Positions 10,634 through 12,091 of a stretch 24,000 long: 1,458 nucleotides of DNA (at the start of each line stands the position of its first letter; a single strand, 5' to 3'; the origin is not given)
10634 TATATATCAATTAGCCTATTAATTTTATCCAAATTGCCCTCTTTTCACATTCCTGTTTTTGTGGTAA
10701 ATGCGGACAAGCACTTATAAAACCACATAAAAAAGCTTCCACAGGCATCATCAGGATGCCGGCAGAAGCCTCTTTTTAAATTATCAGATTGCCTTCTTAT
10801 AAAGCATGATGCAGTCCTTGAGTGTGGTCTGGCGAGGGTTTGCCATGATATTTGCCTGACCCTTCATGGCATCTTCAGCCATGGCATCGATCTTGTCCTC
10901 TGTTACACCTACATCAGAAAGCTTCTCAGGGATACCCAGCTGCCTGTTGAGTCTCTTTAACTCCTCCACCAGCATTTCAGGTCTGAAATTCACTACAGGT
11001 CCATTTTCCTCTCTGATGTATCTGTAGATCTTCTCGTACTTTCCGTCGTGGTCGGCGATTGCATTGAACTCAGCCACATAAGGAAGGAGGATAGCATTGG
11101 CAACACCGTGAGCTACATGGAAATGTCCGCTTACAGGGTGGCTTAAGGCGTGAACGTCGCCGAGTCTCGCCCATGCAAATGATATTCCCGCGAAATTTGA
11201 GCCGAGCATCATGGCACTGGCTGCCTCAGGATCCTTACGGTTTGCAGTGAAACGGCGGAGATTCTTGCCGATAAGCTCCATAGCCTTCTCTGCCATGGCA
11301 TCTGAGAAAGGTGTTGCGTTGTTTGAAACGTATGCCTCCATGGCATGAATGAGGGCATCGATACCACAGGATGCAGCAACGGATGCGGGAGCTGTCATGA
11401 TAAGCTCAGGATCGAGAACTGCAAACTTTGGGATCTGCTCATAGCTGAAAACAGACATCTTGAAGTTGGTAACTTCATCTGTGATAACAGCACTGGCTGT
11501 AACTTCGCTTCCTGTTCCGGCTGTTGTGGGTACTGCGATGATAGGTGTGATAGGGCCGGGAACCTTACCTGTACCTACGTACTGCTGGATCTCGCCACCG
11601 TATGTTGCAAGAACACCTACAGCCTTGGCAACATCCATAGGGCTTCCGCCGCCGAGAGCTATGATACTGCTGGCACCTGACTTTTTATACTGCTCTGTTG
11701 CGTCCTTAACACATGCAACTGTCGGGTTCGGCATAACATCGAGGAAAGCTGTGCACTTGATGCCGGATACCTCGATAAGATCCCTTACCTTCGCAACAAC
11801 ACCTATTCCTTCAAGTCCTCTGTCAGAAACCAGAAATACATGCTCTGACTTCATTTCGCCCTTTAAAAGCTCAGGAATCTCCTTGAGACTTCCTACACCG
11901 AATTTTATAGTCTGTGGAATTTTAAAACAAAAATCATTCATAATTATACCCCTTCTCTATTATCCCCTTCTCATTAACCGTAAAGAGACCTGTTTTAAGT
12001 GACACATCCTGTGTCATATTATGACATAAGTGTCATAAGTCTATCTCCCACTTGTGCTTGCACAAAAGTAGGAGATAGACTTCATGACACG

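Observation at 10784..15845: Glycyl-radical-enzyme module (activase, GRE, Fe-ADH) placed head-to-tail with the sulfo-TAL operon: predicted single-organism route from SQ beyond DHPS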

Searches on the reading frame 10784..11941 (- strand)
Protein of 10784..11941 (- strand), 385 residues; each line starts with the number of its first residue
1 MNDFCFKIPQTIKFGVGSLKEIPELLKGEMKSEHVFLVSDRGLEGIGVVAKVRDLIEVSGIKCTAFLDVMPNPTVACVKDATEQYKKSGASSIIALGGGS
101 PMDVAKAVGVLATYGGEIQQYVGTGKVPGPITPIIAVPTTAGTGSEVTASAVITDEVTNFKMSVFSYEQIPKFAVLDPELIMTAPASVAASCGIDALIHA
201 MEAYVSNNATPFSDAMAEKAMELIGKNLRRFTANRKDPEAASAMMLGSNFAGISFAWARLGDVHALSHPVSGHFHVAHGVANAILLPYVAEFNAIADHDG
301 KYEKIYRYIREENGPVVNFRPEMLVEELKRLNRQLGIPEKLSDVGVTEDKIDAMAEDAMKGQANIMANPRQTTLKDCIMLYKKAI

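Call 4: search_protein_families(library=pfam, proteins=[window:10784-11941:-])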
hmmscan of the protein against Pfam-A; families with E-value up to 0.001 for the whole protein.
window:10784-11941:- (385 aa): 3 families
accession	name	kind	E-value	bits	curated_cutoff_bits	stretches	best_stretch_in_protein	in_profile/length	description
PF25137.1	ADH_Fe_C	-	2.3e-54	184.5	27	1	190-384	2-193/194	Fe-containing alcohol dehydrogenase family, C-terminal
PF00465.25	Fe-ADH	-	2.9e-48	164.1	31.3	1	9-178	1-168/168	Iron-containing alcohol dehydrogenase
PF13685.12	Fe-ADH_2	-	2e-10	41.3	28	1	14-110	2-95/149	Iron-containing alcohol dehydrogenase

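Call 9: search_protein_families(library=ncbifam, proteins=[window:10784-11941:-])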
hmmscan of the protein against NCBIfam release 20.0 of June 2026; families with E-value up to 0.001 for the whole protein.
window:10784-11941:- (385 aa): 17 families
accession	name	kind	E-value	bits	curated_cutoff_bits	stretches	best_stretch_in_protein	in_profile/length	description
NF041833.1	Fe_ADH_ErcA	equivalog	3.5e-97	325.9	550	1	13-385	12-382/382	alcohol dehydrogenase-like regulatory protein ErcA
TIGR02638.1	lactal_redase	equivalog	7.7e-94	314.6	523.15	1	6-381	4-379/379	lactaldehyde reductase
NF007911.0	PRK10624.1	equivalog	2.4e-90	303.2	537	1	10-384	9-381/382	lactaldehyde reductase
NF050025.1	SulfAcetaldRedSarD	equivalog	9.5e-80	268.3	700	1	5-379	4-379/385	sulfoacetaldehyde reductase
NF058672.1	4HyButDHCUPNE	equivalog_domain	1e-78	265.2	500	1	11-384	9-377/378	4-hydroxybutyrate dehydrogenase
NF053866.1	CholDhdGbsBBac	equivalog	1e-78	264.7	550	1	6-384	12-390/392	choline dehydrogenase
NF010378.0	PRK13805.1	equivalog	1.1e-78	265.1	951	1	5-383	458-862/872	bifunctional acetaldehyde-CoA/alcohol dehydrogenase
NF007363.0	PRK09860.1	equivalog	1.3e-69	235.1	581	1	4-384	4-382/383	L-threonine dehydrogenase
NF011998.0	PRK15454.1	equivalog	1.2e-63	215.2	556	1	6-384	24-394/395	ethanolamine utilization ethanol dehydrogenase EutG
TIGR03405.1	Phn_Fe-ADH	equivalog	5e-54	183.4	423.7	1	8-362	3-347/355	iron-containing alcohol dehydrogenase PsrA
TIGR04266.1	NDMA_methanol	equivalog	1.7e-44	152.3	625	1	37-368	42-378/420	NDMA-dependent methanol dehydrogenase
NF011717.0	PRK15138.1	equivalog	1.2e-27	97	645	1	1-383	1-385/387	alcohol dehydrogenase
NF041822.1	daptide_DH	equivalog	3.7e-20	72.1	300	1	34-241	2-216/363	daptide-type RiPP biosynthesis dehydogenase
NF006941.0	PRK09423.1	subfamily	1.6e-13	50.2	336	1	8-222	7-196/367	glycerol dehydrogenase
NF053832.1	GlycoaldRedHalo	equivalog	2.5e-11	43.3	550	1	6-210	5-186/363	glycolaldehyde reductase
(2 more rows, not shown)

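Call 40: find_homologous_proteins(query=window:10784-11941:-, max_evalue=1e-60)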
Query window:10784-11941:- (385 aa): 4780 proteins with E <= 1e-60 among 8000 candidates; the best 120 are listed.
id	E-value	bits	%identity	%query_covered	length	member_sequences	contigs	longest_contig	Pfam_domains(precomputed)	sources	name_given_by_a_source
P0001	1.5e-248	842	98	100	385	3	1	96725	PF13685.13,PF25137.1,PF00465.26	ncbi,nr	ncbi:alcohol dehydrogenase, class IV [Lachnospiraceae bacterium JC7]|nr:alcohol dehydrogenase, class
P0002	1.6e-224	763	88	100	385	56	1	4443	PF13685.13,PF25137.1,PF00465.26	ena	-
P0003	8.0e-218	741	86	100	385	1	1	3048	PF13685.13,PF25137.1,PF00465.26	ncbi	-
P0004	2.5e-183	627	74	100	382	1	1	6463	PF13685.13,PF25137.1,PF00465.26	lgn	-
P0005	9.7e-183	625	74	100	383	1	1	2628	PF13685.13,PF25137.1,PF00465.26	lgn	-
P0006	1.6e-181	621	73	100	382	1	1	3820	PF13685.13,PF25137.1,PF00465.26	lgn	-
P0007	1.9e-181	621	72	100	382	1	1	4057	PF13685.13,PF25137.1,PF00465.26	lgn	-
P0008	2.0e-181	621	72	100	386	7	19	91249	PF13685.13,PF25137.1,PF00465.26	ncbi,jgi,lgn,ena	ncbi:MAG: iron-containing alcohol dehydrogenase [Clostridium sp.]|jgi:alcohol dehydrogenase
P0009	3.9e-181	620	74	100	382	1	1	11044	PF13685.13,PF25137.1,PF00465.26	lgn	-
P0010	5.4e-181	620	75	100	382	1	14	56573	PF13685.13,PF25137.1,PF00465.26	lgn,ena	-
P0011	5.7e-181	620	73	100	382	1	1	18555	PF13685.13,PF25137.1,PF00465.26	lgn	-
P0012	6.5e-181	619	74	100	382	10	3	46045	PF13685.13,PF25137.1,PF00465.26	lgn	-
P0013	6.5e-181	619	73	100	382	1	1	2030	PF13685.13,PF25137.1,PF00465.26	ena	-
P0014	7.5e-181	619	73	100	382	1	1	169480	PF13685.13,PF25137.1,PF00465.26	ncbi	-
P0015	1.1e-180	619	74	100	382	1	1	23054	PF13685.13,PF25137.1,PF00465.26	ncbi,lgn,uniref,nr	ncbi:iron-containing alcohol dehydrogenase [Fusobacterium sp.]|uniref:iron-containing alcohol dehydr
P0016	1.4e-180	618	75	100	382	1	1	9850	PF13685.13,PF25137.1,PF00465.26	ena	-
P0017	1.5e-180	618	74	100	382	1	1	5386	PF13685.13,PF25137.1,PF00465.26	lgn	-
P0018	1.7e-180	618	73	100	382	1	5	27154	PF13685.13,PF25137.1,PF00465.26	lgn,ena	-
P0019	2.3e-180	618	73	100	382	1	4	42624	PF13685.13,PF25137.1,PF00465.26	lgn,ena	-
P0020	2.5e-180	617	72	100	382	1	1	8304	PF13685.13,PF25137.1,PF00465.26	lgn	-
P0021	2.6e-180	617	73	100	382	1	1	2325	PF13685.13,PF25137.1,PF00465.26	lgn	-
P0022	2.7e-180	617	72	100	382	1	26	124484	PF13685.13,PF25137.1,PF00465.26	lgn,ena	-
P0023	3.3e-180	617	72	100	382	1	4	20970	PF13685.13,PF25137.1,PF00465.26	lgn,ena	-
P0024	3.4e-180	617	73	100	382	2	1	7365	PF13685.13,PF25137.1,PF00465.26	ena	-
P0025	3.6e-180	617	74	100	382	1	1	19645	PF13685.13,PF25137.1,PF00465.26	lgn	-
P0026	4.0e-180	617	73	100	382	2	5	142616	PF13685.13,PF25137.1,PF00465.26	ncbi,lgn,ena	-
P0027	4.2e-180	617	73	100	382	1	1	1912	PF13685.13,PF25137.1,PF00465.26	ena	-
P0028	5.1e-180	616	73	100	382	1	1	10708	PF13685.13,PF25137.1,PF00465.26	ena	-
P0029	8.6e-180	616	73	100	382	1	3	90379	PF13685.13,PF25137.1,PF00465.26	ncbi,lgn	-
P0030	8.8e-180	616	72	100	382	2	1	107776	PF13685.13,PF25137.1,PF00465.26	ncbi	ncbi:MAG: iron-containing alcohol dehydrogenase [Brotaphodocola sp.]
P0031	9.3e-180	616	73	100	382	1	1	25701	PF13685.13,PF25137.1,PF00465.26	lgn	-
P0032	9.4e-180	616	73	100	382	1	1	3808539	PF13685.13,PF25137.1,PF00465.26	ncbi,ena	ncbi:MAG: iron-containing alcohol dehydrogenase [Cellulosilyticaceae bacterium]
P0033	1.1e-179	615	73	100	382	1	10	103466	PF13685.13,PF25137.1,PF00465.26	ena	-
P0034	1.2e-179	615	73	100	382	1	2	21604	PF13685.13,PF25137.1,PF00465.26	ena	-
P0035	1.4e-179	615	73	100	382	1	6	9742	PF13685.13,PF25137.1,PF00465.26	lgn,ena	-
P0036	1.9e-179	615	73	100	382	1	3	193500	PF13685.13,PF25137.1,PF00465.26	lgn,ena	-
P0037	2.6e-179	614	72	100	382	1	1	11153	PF13685.13,PF25137.1,PF00465.26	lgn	-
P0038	2.7e-179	614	72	100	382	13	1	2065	PF13685.13,PF25137.1,PF00465.26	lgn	-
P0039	2.8e-179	614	73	100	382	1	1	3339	PF13685.13,PF25137.1,PF00465.26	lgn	-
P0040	3.1e-179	614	73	100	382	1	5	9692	PF13685.13,PF25137.1,PF00465.26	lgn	-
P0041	3.2e-179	614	73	100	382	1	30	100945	PF13685.13,PF25137.1,PF00465.26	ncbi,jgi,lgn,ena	jgi:alcohol dehydrogenase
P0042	3.6e-179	614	73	100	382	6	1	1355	PF13685.13,PF25137.1,PF00465.26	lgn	-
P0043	4.0e-179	613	72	100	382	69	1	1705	PF13685.13,PF25137.1,PF00465.26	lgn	-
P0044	4.1e-179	613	73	100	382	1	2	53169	PF13685.13,PF25137.1,PF00465.26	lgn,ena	-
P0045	4.3e-179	613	73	100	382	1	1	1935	PF13685.13,PF25137.1,PF00465.26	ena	-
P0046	6.9e-179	613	72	100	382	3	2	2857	PF13685.13,PF25137.1,PF00465.26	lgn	-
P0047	7.1e-179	613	73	100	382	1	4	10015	PF13685.13,PF25137.1,PF00465.26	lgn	-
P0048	7.6e-179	613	72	100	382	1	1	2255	PF13685.13,PF25137.1,PF00465.26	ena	-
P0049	9.7e-179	612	72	100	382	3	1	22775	PF13685.13,PF25137.1,PF00465.26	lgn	-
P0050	1.1e-178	612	72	100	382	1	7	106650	PF13685.13,PF25137.1,PF00465.26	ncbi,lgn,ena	-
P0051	1.5e-178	612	72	100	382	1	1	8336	PF13685.13,PF25137.1,PF00465.26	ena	-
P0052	2.2e-178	611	71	100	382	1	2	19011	PF13685.13,PF25137.1,PF00465.26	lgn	-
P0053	3.0e-178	611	71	100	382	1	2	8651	PF13685.13,PF25137.1,PF00465.26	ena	-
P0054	4.3e-178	610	74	100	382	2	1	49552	PF13685.13,PF25137.1,PF00465.26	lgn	-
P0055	4.9e-178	610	73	100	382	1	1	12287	PF13685.13,PF25137.1,PF00465.26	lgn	-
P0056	5.0e-178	610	71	100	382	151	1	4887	PF13685.13,PF25137.1,PF00465.26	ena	-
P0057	5.4e-178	610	72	100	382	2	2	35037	PF13685.13,PF25137.1,PF00465.26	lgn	-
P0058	5.4e-178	610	72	100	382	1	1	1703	PF13685.13,PF25137.1,PF00465.26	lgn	-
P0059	6.3e-178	610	72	100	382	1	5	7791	PF13685.13,PF25137.1,PF00465.26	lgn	-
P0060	6.4e-178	609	72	100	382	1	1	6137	PF13685.13,PF25137.1,PF00465.26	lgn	-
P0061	7.8e-178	609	73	100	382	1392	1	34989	PF13685.13,PF25137.1,PF00465.26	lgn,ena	-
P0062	8.4e-178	609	71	100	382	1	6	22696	PF13685.13,PF25137.1,PF00465.26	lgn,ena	-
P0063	9.3e-178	609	72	100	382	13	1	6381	PF13685.13,PF25137.1,PF00465.26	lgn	-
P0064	9.9e-178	609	73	100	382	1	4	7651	PF13685.13,PF25137.1,PF00465.26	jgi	jgi:alcohol dehydrogenase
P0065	1.0e-177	609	72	100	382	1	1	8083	PF13685.13,PF25137.1,PF00465.26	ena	-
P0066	1.2e-177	609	72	100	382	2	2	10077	PF13685.13,PF25137.1,PF00465.26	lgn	-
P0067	1.7e-177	608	71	100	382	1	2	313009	PF13685.13,PF25137.1,PF00465.26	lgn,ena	-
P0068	1.8e-177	608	72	100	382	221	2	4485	PF13685.13,PF25137.1,PF00465.26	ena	-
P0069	1.8e-177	608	72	100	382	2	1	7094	PF13685.13,PF25137.1,PF00465.26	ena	-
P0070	2.2e-177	608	71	100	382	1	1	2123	PF13685.13,PF25137.1,PF00465.26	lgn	-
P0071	2.4e-177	608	71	100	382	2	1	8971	PF13685.13,PF25137.1,PF00465.26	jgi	-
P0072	2.6e-177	607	71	100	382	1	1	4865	PF13685.13,PF25137.1,PF00465.26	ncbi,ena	-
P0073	2.6e-177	607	72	100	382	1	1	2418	PF13685.13,PF25137.1,PF00465.26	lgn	-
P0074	3.0e-177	607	72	100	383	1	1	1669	PF13685.13,PF25137.1,PF00465.26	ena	-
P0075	3.1e-177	607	72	100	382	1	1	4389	PF13685.13,PF25137.1,PF00465.26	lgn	-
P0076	3.9e-177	607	72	100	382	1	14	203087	PF13685.13,PF25137.1,PF00465.26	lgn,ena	-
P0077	4.5e-177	607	71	100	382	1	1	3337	PF13685.13,PF25137.1,PF00465.26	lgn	-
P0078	6.1e-177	606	71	100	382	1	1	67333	PF13685.13,PF25137.1,PF00465.26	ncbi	-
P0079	6.1e-177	606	72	100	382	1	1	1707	PF13685.13,PF25137.1,PF00465.26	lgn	-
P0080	7.4e-177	606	71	100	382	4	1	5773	PF13685.13,PF25137.1,PF00465.26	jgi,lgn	-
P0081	7.5e-177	606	73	100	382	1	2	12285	PF13685.13,PF25137.1,PF00465.26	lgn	-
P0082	8.0e-177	606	72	100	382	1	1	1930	PF13685.13,PF25137.1,PF00465.26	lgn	-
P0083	8.0e-177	606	72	100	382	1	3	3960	PF13685.13,PF25137.1,PF00465.26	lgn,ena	-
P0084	8.5e-177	606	71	100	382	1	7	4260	PF13685.13,PF25137.1,PF00465.26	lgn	-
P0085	8.8e-177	606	71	100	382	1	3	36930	PF13685.13,PF25137.1,PF00465.26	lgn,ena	-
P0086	9.6e-177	606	72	100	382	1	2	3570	PF13685.13,PF25137.1,PF00465.26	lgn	-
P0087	9.6e-177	606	72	100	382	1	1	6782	PF13685.13,PF25137.1,PF00465.26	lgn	-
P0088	1.0e-176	606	72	100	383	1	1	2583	PF13685.13,PF25137.1,PF00465.26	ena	-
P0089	1.1e-176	605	71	100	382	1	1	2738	PF13685.13,PF25137.1,PF00465.26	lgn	-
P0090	1.1e-176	605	72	100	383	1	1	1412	PF13685.13,PF25137.1,PF00465.26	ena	-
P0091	1.2e-176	605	71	100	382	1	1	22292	PF13685.13,PF25137.1,PF00465.26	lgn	-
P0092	1.2e-176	605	70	100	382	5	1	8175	PF13685.13,PF25137.1,PF00465.26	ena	-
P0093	1.3e-176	605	72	100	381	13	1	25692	PF13685.13,PF25137.1,PF00465.26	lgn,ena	-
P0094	1.3e-176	605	72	100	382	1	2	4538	PF13685.13,PF25137.1,PF00465.26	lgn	-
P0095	1.4e-176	605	72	100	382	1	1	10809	PF13685.13,PF25137.1,PF00465.26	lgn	-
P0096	1.5e-176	605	71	100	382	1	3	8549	PF13685.13,PF25137.1,PF00465.26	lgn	-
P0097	1.9e-176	605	71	100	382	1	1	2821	PF13685.13,PF25137.1,PF00465.26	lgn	-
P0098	1.9e-176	605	72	100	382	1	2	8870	PF13685.13,PF25137.1,PF00465.26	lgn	-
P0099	2.0e-176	605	72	100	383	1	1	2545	PF13685.13,PF25137.1,PF00465.26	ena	-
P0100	2.0e-176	605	71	100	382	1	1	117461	PF13685.13,PF25137.1,PF00465.26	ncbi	-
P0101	2.1e-176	604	72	100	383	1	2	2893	PF13685.13,PF25137.1,PF00465.26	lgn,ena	-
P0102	2.2e-176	604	71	100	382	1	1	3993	PF13685.13,PF25137.1,PF00465.26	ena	-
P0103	2.4e-176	604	72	100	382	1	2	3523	PF13685.13,PF25137.1,PF00465.26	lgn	-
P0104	2.4e-176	604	72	100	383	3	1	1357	PF13685.13,PF25137.1,PF00465.26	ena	-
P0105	2.6e-176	604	72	100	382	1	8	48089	PF13685.13,PF25137.1,PF00465.26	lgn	-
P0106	2.8e-176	604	72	100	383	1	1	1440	PF13685.13,PF25137.1,PF00465.26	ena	-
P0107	2.9e-176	604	71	100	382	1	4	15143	PF13685.13,PF25137.1,PF00465.26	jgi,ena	-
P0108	3.0e-176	604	72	100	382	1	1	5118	PF13685.13,PF25137.1,PF00465.26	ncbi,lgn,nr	ncbi:MAG: iron-containing alcohol dehydrogenase [Eubacteriales bacterium]|nr:iron-containing alcohol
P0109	3.1e-176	604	72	100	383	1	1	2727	PF13685.13,PF25137.1,PF00465.26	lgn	-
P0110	3.2e-176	604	71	100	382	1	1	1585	PF13685.13,PF25137.1,PF00465.26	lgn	-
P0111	3.6e-176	604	72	100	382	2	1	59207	PF13685.13,PF25137.1,PF00465.26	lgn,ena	-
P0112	3.6e-176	604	72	100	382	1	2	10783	PF13685.13,PF25137.1,PF00465.26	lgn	-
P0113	3.7e-176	604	72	100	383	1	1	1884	PF13685.13,PF25137.1,PF00465.26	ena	-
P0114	4.0e-176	604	72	100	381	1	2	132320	PF13685.13,PF25137.1,PF00465.26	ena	-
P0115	4.2e-176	604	72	100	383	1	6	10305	PF13685.13,PF25137.1,PF00465.26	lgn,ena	-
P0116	4.3e-176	603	71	100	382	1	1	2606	PF13685.13,PF25137.1,PF00465.26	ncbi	-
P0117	4.3e-176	603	71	100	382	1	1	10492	PF13685.13,PF25137.1,PF00465.26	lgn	-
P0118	4.6e-176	603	71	100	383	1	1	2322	PF13685.13,PF25137.1,PF00465.26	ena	-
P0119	4.7e-176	603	71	100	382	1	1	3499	PF13685.13,PF25137.1,PF00465.26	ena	-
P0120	6.7e-176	603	72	100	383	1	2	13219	PF13685.13,PF25137.1,PF00465.26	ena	-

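Call 41: search_solved_structures(query=window:10784-11941:-, max_evalue=1e-40)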
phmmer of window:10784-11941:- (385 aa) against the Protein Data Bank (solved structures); distinct sequences matched with E-value up to 1e-40: 25.
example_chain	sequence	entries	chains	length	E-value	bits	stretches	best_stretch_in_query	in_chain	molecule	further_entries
8zrl_A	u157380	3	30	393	1.2e-79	271.3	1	5-384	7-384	NAD-dependent methanol dehydrogenase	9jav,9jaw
3owo_A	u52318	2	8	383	2e-71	244.3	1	5-381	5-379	Alcohol dehydrogenase 2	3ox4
3bfj_A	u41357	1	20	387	2.7e-71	243.8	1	5-384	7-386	1,3-propanediol oxidoreductase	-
8zwd_B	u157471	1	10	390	4.2e-71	243.2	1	6-384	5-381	NAD(P)-dependent methanol dehydrogenase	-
4fr2_A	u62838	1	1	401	4.7e-71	243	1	5-384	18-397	1,3-propanediol dehydrogenase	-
5br4_A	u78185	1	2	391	1.1e-69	238.5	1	10-383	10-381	Lactaldehyde reductase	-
1rrm_A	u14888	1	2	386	1.6e-69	238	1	10-383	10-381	Lactaldehyde reductase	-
2bi4_A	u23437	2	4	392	1.7e-69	237.9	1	10-383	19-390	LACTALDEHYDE REDUCTASE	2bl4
7qlg_AAA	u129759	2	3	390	6.1e-69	236.1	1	10-383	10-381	Lactaldehyde reductase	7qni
7qlq_AAA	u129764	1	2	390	6.5e-69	236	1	10-383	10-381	Lactaldehyde reductase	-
7qls_AAA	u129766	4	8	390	8.9e-69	235.5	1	10-383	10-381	Lactaldehyde reductase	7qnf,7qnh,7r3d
7qnj_AAA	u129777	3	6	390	1.2e-68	235.1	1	10-383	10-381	Lactaldehyde reductase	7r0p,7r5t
3zdr_A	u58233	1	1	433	2.6e-56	194.5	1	2-384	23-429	ALCOHOL DEHYDROGENASE DOMAIN OF THE BIFUNCTIONAL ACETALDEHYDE DEHYDROGENASE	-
13he_A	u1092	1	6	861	4.3e-52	180.7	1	4-382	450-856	Aldehyde-alcohol dehydrogenase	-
8uhw_A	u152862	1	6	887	4.3e-52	180.7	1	4-382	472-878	Aldehyde-alcohol dehydrogenase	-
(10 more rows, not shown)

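Call 56: find_encoding_contigs(protein=window:10784-11941:-, flank=3000, max_places=4)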
Protein window:10784-11941:- (385 aa): 2 contigs read that carry it; 1 place shown.
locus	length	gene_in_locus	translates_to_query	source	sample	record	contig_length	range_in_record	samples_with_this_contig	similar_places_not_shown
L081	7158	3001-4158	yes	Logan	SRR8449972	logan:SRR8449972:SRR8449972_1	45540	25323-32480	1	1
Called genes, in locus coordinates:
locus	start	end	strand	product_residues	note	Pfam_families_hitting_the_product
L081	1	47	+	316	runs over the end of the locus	PF13353:Fer4_12 (weak), PF14697:Fer4_21 (weak), PF04055:Radical_SAM, PF13353:Fer4_12 (weak)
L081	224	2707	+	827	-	PF02901:PFL-like, PF01228:Gly_radical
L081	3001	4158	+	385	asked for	PF00465:Fe-ADH, PF13685:Fe-ADH_2, PF25137:ADH_Fe_C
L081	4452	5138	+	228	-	PF00923:TAL_FSA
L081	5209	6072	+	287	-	PF03446:NAD_binding_2, PF03807:F420_oxidored, PF02153:PDH_N (weak), PF14833:NAD_binding_11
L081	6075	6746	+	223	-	PF16161:DUF4867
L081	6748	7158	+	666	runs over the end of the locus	PF13802:Gal_mutarotas_2 (weak), PF01055:Glyco_hydro_31_2nd, PF21365:Glyco_hydro_31_3rd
